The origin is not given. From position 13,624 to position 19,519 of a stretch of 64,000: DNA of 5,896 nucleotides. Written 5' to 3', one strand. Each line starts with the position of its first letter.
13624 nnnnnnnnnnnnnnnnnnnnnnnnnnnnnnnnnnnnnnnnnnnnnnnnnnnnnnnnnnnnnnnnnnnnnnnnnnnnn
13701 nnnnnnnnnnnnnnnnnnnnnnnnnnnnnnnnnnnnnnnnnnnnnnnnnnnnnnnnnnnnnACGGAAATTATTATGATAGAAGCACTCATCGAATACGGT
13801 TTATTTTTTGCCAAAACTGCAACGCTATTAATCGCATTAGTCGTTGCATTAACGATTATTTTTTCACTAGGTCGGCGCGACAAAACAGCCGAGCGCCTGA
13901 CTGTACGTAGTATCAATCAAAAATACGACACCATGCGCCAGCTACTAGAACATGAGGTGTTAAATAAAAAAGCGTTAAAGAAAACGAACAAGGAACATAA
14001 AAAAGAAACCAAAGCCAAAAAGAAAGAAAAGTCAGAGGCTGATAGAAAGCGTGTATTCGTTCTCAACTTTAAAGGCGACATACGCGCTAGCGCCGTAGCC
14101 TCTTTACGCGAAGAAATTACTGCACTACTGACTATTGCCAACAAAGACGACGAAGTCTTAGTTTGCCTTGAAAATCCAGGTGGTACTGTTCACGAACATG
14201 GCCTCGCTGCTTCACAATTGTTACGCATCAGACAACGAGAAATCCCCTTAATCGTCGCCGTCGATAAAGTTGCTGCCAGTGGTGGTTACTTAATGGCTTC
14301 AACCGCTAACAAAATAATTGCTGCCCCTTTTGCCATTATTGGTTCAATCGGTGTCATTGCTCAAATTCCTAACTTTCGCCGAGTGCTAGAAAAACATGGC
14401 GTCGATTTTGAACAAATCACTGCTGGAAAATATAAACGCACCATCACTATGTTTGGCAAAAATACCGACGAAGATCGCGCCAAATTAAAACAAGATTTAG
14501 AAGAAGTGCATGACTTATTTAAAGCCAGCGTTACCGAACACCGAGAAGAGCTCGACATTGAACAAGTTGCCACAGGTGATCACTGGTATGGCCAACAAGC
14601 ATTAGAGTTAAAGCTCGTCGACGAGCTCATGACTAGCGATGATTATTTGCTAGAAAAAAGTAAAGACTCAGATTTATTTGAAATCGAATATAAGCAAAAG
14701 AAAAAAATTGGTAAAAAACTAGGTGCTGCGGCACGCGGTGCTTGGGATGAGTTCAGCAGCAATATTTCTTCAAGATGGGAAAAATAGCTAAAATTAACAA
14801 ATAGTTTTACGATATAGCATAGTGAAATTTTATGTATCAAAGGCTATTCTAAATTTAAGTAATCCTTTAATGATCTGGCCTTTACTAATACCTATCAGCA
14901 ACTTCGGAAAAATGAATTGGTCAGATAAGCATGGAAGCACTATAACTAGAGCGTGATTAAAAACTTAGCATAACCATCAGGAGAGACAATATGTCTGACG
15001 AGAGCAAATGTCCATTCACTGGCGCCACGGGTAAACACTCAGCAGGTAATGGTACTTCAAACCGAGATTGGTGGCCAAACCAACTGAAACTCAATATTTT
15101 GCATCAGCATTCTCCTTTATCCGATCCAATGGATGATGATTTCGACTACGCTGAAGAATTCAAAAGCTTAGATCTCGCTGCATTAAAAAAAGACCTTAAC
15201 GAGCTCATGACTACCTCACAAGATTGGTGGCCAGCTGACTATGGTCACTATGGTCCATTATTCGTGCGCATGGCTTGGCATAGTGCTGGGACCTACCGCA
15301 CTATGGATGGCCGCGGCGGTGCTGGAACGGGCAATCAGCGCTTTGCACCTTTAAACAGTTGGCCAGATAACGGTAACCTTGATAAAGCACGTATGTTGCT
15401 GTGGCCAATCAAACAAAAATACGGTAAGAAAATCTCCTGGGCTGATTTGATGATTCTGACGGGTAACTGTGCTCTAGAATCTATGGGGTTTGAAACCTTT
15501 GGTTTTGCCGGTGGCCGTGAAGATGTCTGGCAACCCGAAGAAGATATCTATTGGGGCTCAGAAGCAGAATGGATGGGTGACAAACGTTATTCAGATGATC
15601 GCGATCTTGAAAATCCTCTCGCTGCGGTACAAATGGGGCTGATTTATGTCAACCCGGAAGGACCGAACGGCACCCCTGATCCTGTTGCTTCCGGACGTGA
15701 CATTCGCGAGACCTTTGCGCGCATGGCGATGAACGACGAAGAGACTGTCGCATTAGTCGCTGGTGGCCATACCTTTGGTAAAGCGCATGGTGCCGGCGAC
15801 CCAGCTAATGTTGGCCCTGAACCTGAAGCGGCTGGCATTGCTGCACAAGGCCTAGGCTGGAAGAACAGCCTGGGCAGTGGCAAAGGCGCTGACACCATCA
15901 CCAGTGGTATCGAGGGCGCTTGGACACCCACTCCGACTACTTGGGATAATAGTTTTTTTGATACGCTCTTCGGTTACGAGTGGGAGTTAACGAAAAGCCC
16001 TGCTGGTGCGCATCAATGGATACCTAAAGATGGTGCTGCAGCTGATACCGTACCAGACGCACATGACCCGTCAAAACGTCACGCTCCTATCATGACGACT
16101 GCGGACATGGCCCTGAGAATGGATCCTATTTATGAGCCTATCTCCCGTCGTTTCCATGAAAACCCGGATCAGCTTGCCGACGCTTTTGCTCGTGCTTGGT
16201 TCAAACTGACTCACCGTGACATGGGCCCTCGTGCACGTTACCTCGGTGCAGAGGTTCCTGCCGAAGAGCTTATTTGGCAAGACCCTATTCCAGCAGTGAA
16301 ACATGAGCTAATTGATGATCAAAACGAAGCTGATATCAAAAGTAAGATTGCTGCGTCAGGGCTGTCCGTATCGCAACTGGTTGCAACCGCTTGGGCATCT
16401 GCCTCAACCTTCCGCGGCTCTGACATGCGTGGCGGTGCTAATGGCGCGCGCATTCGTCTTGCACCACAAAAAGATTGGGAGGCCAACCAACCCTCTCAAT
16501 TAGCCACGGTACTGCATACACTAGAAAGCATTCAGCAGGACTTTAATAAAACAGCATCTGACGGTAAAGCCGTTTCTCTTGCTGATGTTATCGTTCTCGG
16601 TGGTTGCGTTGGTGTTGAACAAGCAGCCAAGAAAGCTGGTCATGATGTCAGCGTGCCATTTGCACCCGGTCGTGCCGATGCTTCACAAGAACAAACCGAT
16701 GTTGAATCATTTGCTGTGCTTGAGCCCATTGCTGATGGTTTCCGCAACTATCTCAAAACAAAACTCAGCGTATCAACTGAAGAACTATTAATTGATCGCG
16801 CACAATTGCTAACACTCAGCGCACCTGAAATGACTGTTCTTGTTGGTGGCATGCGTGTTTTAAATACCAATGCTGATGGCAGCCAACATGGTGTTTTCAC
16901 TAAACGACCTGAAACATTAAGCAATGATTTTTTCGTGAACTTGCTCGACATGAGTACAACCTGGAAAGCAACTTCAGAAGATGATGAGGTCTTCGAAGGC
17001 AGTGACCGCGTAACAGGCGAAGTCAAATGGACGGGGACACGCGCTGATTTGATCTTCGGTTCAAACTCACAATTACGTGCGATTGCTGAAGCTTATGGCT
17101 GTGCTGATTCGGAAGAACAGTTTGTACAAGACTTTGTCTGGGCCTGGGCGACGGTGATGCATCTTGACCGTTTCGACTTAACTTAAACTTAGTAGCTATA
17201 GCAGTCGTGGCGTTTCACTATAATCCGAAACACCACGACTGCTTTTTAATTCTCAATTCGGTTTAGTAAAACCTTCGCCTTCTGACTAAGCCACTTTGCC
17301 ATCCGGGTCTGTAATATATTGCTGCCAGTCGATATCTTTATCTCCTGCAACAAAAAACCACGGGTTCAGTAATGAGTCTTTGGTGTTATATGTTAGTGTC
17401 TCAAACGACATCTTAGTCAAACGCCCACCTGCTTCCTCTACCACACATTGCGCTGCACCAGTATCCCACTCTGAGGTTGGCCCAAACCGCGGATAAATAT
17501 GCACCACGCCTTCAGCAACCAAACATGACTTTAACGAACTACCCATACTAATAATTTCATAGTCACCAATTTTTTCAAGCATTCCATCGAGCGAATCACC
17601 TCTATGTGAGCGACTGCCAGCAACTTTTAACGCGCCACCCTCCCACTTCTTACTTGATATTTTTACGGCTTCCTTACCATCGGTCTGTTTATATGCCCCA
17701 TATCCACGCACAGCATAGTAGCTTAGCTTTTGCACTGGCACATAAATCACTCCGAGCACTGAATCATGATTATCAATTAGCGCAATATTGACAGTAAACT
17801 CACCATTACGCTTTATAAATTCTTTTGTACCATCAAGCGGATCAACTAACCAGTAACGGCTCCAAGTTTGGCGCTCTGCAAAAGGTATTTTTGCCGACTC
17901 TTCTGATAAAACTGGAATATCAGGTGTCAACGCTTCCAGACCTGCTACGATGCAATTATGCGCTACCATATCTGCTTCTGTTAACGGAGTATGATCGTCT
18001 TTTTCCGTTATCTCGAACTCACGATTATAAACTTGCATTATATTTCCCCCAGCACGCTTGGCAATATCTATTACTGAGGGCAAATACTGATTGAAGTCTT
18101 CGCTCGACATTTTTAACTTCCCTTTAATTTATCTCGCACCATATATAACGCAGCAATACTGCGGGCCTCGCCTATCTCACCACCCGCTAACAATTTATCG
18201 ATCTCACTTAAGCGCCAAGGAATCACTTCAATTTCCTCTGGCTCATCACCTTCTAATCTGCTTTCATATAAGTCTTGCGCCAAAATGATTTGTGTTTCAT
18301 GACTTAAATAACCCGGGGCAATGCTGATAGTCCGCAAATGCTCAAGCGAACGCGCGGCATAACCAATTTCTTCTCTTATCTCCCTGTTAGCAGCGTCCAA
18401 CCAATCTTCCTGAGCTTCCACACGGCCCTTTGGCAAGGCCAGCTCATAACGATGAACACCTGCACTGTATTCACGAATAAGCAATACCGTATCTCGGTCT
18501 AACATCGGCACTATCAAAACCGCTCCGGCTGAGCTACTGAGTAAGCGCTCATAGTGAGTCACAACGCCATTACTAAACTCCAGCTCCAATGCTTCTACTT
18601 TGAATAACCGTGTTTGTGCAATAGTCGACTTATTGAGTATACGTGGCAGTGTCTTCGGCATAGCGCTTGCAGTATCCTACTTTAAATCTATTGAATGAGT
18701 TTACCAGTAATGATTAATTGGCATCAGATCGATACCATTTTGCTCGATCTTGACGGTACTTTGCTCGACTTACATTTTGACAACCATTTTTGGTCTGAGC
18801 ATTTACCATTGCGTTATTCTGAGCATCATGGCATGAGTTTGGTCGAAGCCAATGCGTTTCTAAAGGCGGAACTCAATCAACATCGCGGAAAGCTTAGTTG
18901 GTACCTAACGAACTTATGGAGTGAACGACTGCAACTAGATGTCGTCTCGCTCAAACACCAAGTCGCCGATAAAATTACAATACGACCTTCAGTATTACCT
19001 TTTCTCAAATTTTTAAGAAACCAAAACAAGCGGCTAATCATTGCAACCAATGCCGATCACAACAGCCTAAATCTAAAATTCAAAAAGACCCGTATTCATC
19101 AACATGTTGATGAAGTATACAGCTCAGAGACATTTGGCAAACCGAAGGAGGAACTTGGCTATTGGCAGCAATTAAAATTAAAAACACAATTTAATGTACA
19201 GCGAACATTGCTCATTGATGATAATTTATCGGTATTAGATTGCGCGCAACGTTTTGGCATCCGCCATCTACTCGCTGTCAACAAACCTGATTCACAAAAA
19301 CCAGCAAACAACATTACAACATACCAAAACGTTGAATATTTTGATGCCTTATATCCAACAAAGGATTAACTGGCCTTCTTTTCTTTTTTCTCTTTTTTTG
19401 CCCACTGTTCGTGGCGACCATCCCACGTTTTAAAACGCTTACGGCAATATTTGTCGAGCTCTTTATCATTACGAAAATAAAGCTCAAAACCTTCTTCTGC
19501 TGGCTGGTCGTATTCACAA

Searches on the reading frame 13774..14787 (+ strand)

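Call 4: search_protein_families(library=pfam, proteins=[window:13774-14787:+])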
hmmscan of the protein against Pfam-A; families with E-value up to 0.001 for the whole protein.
window:13774-14787:+ (337 aa): 4 families
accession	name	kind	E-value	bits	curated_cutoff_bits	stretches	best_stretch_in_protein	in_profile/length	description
PF08496.15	Peptidase_S49_N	-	1.1e-51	175.3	27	1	3-149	1-147/147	Peptidase family S49 N-terminal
PF01343.23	Peptidase_S49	-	6.7e-47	159.7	24.9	1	153-299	3-151/154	Peptidase family S49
PF25145.1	NfeD1b_N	-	9.2e-05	22.5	40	1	122-197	28-100/189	NfeD1b, N-terminal domain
PF01972.22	SDH_protease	-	0.00036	20.1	31.3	1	113-200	79-164/286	ClpP-like SDH-type serine proteinase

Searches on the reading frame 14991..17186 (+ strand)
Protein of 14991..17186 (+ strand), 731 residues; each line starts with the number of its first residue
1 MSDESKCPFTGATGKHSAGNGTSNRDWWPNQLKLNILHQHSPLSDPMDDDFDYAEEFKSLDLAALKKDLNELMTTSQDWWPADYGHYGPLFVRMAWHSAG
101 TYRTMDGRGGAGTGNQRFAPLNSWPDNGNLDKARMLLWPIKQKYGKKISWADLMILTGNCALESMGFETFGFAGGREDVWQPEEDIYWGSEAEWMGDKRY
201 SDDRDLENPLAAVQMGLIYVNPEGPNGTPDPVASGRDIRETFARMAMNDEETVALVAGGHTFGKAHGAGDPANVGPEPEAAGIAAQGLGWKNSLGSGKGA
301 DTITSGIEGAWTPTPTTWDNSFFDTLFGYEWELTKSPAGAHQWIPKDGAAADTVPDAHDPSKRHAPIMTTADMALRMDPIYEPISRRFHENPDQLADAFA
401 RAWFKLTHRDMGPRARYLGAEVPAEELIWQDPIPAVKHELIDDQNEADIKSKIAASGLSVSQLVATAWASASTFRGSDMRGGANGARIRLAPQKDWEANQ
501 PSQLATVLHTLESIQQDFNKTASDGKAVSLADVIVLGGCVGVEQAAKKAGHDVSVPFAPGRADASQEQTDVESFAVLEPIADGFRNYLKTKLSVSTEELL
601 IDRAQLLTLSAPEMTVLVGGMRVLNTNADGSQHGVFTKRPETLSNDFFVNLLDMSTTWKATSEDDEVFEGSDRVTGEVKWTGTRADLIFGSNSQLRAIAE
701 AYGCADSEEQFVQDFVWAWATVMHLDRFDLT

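Call 4: search_protein_families(library=pfam, proteins=[window:14991-17186:+])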
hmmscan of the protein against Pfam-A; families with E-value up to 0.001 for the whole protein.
window:14991-17186:+ (731 aa): 1 family
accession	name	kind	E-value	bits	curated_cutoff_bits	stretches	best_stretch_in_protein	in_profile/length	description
PF00141.28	peroxidase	-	4.7e-71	239.8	27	2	82-391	10-237/237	Peroxidase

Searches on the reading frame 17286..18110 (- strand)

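Call 26: search_protein_families(library=pfam, proteins=[window:17286-18110:-])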
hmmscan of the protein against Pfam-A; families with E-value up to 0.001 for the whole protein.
window:17286-18110:- (274 aa): 1 family
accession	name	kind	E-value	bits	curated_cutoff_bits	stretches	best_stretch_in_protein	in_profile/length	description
PF00459.30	Inositol_P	-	5.6e-50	170.8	27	1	14-249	10-253/271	Inositol monophosphatase family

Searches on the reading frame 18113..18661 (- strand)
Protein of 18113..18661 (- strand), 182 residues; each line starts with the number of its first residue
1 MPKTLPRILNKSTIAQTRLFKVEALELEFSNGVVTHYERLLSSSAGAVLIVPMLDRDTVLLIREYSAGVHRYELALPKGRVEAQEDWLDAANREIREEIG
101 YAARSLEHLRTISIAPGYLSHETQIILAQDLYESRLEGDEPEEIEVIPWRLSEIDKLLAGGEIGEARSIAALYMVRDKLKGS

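Call 84: search_protein_families(library=pfam, proteins=[window:18113-18661:-], max_evalue=0.00001)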
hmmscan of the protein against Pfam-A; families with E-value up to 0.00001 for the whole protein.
window:18113-18661:- (182 aa): 1 family
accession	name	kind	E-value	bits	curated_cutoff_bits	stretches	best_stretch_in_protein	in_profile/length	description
PF00293.34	NUDIX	-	1.6e-14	54.5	21.1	1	47-157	5-118/134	NUDIX domain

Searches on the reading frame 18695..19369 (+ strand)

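Call 26: search_protein_families(library=pfam, proteins=[window:18695-19369:+])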
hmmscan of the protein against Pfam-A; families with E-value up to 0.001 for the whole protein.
window:18695-19369:+ (224 aa): 2 families
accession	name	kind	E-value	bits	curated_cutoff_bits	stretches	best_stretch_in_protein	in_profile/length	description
PF00702.32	Hydrolase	-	1.1e-11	45.9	26.4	1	12-179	1-182/191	haloacid dehalogenase-like hydrolase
PF13419.12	HAD_2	-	1.8e-11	44.9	23.8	1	15-192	1-176/178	Haloacid dehalogenase-like hydrolase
